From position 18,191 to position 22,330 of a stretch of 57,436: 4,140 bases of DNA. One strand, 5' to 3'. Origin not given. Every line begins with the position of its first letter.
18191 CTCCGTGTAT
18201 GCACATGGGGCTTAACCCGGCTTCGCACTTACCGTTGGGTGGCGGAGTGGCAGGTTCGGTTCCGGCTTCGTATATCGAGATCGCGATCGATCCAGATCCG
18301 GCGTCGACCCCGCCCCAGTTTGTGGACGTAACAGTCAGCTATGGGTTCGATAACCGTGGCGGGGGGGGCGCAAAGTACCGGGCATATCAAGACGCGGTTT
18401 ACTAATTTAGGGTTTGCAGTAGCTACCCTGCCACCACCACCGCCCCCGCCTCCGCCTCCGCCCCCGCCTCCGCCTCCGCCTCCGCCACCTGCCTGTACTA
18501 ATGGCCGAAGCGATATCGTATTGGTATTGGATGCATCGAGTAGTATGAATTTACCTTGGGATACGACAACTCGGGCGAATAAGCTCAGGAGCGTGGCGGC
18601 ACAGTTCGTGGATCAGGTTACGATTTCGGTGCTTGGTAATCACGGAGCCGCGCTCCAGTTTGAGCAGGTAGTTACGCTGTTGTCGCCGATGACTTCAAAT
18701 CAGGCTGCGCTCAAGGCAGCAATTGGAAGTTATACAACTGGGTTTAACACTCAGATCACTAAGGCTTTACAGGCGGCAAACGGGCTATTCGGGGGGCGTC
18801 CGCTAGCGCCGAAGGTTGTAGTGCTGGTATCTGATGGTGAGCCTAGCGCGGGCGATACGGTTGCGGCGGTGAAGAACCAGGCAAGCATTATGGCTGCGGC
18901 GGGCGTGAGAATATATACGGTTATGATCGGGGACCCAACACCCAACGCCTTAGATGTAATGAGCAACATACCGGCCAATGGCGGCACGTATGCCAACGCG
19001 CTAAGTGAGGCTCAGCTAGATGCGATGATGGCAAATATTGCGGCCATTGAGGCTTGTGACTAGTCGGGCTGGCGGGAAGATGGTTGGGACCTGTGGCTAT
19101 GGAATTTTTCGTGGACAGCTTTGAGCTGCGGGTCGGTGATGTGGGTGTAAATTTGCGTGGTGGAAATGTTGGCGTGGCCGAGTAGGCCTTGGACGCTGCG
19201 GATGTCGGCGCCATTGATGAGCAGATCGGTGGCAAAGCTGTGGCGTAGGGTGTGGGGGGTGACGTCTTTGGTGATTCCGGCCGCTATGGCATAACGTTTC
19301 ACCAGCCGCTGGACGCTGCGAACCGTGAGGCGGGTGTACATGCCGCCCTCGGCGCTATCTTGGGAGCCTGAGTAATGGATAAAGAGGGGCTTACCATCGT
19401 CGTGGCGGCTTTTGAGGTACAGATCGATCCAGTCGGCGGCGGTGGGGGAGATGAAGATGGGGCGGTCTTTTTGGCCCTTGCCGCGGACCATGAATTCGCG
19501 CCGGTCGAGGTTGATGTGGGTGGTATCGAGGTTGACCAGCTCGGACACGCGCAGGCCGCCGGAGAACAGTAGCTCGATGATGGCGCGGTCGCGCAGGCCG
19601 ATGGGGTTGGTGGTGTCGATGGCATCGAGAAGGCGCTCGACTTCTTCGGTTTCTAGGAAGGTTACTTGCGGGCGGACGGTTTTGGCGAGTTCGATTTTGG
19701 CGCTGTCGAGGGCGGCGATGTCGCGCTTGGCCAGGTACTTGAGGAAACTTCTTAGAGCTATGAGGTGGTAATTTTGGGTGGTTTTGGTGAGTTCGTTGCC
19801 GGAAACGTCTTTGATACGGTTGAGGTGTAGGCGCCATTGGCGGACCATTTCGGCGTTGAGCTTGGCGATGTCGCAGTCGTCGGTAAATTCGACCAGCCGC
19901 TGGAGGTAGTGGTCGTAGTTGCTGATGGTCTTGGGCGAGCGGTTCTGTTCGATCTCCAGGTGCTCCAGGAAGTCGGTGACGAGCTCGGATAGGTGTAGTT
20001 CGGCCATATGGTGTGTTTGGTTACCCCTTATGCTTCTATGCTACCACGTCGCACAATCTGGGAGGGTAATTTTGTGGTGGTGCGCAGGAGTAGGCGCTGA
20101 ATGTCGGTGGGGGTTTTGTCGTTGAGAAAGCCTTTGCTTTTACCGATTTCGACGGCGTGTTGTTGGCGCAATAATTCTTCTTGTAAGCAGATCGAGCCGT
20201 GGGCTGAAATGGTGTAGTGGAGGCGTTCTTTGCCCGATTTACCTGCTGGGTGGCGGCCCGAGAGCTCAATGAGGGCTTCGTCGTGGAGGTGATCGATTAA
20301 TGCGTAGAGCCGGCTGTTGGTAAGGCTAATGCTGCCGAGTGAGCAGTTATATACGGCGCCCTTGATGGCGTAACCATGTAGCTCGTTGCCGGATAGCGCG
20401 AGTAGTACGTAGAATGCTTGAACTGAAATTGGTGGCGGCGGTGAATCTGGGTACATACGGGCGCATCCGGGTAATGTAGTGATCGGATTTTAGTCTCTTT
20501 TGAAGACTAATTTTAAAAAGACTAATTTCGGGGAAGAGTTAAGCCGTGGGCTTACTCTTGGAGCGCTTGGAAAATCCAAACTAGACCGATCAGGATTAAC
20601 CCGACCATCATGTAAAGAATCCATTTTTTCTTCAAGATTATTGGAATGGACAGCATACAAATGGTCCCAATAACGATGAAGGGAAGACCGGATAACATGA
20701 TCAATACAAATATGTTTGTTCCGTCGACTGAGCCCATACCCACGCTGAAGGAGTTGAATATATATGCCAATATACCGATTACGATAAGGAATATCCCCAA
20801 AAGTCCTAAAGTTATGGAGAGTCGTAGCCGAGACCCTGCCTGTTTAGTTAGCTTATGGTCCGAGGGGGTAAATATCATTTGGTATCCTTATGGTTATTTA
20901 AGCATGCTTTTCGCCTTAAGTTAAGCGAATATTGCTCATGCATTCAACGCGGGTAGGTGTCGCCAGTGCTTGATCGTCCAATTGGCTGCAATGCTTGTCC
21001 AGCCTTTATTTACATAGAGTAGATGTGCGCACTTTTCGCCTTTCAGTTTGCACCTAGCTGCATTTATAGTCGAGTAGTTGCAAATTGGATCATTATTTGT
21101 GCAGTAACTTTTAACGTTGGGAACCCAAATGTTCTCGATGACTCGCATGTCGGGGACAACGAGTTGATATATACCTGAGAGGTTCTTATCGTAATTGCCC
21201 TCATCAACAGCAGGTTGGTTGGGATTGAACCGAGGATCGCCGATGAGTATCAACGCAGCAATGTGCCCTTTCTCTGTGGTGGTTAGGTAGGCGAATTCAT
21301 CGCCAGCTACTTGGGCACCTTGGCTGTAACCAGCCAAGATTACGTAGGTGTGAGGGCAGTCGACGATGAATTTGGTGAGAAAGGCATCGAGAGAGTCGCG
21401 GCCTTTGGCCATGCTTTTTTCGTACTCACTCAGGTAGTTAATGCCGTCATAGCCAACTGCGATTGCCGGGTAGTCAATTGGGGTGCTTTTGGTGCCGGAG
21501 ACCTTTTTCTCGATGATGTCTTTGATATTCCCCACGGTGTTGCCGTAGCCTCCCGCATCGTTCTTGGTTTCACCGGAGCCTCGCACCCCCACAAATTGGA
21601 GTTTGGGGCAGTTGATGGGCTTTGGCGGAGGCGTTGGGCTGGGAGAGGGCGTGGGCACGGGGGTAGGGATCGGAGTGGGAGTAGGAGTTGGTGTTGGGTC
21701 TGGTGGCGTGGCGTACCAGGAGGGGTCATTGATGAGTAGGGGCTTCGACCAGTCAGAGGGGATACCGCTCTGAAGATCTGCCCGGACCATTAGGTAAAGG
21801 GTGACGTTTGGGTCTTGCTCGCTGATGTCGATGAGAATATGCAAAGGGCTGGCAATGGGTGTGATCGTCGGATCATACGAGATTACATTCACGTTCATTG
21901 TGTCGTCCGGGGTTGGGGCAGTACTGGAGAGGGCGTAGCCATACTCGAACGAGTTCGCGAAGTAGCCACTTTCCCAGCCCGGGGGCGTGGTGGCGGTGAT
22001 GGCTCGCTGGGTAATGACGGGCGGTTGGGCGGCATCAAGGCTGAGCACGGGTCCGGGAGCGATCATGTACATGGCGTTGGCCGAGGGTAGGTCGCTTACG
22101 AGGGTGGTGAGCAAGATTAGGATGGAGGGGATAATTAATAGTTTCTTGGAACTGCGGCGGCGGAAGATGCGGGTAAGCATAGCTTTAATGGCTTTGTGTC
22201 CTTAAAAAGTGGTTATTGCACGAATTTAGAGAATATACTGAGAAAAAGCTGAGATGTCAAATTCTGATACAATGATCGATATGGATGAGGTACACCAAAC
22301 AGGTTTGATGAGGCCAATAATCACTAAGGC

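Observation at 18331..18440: G8 tract sits exactly at the overlap of a pilin-like ORF and a signal-less polyPro-vWA ORF, suggesting a modular vWA tip pilin under frameshift control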

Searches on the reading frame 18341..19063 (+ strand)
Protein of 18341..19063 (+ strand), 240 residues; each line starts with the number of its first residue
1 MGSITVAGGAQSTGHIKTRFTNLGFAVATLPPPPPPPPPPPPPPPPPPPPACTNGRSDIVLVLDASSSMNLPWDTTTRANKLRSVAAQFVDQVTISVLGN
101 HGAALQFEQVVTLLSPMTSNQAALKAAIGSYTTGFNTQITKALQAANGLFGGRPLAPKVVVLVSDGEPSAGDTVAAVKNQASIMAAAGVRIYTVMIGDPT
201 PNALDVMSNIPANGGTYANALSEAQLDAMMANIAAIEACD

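Call 5: search_protein_families(library=pfam, proteins=[window:18341-19063:+], max_evalue=0.1)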
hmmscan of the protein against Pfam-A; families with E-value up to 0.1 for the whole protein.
window:18341-19063:+ (240 aa): 7 families
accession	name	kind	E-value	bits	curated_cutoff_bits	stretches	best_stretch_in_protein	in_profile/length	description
PF00092.34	VWA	-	2.9e-18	67.1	23.8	1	58-223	1-166/174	von Willebrand factor type A domain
PF13519.12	VWA_2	-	2.1e-12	48.1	27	1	59-167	1-107/107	von Willebrand factor type A domain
PF05762.20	VWA_CoxE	-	6.3e-05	22.9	26.4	1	57-193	56-184/222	VWA domain containing CoxE-like protein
PF13768.12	VWA_3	-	8e-05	23.2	27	1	58-204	2-142/155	von Willebrand factor type A domain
PF05308.16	Mito_fiss_reg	-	0.014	16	26.3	1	32-61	168-203/244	Mitochondrial fission regulator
PF10138.15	vWA-TerF-like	-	0.049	14.2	29.4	1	58-178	3-126/200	vWA found in TerF C terminus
PF06707.17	DUF1194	-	0.052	13.2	27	0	116-201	74-159/206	Protein of unknown function (DUF1194)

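Call 6: search_protein_families(library=ncbifam, proteins=[window:18341-19063:+], max_evalue=0.1)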
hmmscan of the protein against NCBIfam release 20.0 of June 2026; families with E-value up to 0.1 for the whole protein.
window:18341-19063:+ (240 aa): 6 families
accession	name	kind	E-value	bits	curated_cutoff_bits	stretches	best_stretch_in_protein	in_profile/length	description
NF010238.0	PRK13685.1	subfamily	2.3e-06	26.9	432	1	56-198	96-246/335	hypothetical protein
TIGR03436.1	acidobact_VWFA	subfamily_domain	2.2e-05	24.1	81.25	1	40-235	61-258/324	VWA domain-containing protein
NF047508.1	VWA_BatA_Lepto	exception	0.00019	20.6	380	1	53-238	86-274/315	VWA domain-containing protein BatA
NF047506.1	VWA_BatB_Lepto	exception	0.0004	19.6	350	1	57-180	86-210/324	VWA domain-containing protein BatB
TIGR02442.1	Cob-chelat-sub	hypoth_equivalog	0.00044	18.8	779.45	1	57-188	473-607/641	putative cobaltochelatase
NF040983.1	BimA_second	exception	0.00097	18.1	600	1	31-51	90-127/381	trimeric autotransporter actin-nucleating factor BimA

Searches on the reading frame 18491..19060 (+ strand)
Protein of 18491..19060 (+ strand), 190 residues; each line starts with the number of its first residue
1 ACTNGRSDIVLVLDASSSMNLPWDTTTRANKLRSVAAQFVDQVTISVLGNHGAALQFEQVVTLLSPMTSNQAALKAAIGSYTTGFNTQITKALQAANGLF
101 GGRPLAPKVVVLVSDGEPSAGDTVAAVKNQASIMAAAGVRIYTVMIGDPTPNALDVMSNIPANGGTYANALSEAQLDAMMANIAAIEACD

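Call 60: find_homologous_proteins(query=window:18491-19060:+, max_evalue=1e-10)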
Query seq(190 aa) (190 aa): 1 proteins with E <= 1e-10 among 508 candidates.
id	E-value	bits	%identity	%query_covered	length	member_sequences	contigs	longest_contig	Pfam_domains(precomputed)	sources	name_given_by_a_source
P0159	2.6e-102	358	100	91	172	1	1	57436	PF00092.35,PF13519.13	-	-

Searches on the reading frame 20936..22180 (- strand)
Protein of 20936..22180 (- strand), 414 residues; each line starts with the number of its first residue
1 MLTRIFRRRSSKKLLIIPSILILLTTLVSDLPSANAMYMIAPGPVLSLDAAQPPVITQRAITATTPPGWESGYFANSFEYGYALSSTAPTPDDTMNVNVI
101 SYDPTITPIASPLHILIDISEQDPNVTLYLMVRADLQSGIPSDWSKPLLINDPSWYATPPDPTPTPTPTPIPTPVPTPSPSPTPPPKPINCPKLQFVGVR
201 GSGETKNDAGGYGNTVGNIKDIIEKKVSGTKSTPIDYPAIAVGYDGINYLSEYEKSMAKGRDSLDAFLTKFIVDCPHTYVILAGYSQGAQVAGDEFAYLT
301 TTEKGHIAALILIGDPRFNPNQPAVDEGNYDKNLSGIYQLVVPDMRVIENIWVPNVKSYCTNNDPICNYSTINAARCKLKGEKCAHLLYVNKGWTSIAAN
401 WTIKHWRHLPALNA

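Call 34: search_protein_families(library=pfam, proteins=[window:20936-22180:-], max_evalue=0.01)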
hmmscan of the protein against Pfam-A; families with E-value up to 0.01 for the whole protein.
window:20936-22180:- (414 aa): 3 families
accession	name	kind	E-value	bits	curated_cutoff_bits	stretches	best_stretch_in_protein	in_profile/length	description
PF01083.28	Cutinase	-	2.3e-23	83.5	25.9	1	191-404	2-171/173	Cutinase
PF08237.17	PE-PPE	-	0.00014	21.9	21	1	229-316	2-92/228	PE-PPE domain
PF19542.4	DUF6066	-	0.00018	21.2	26.8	1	36-79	109-152/214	Family of unknown function (DUF6066)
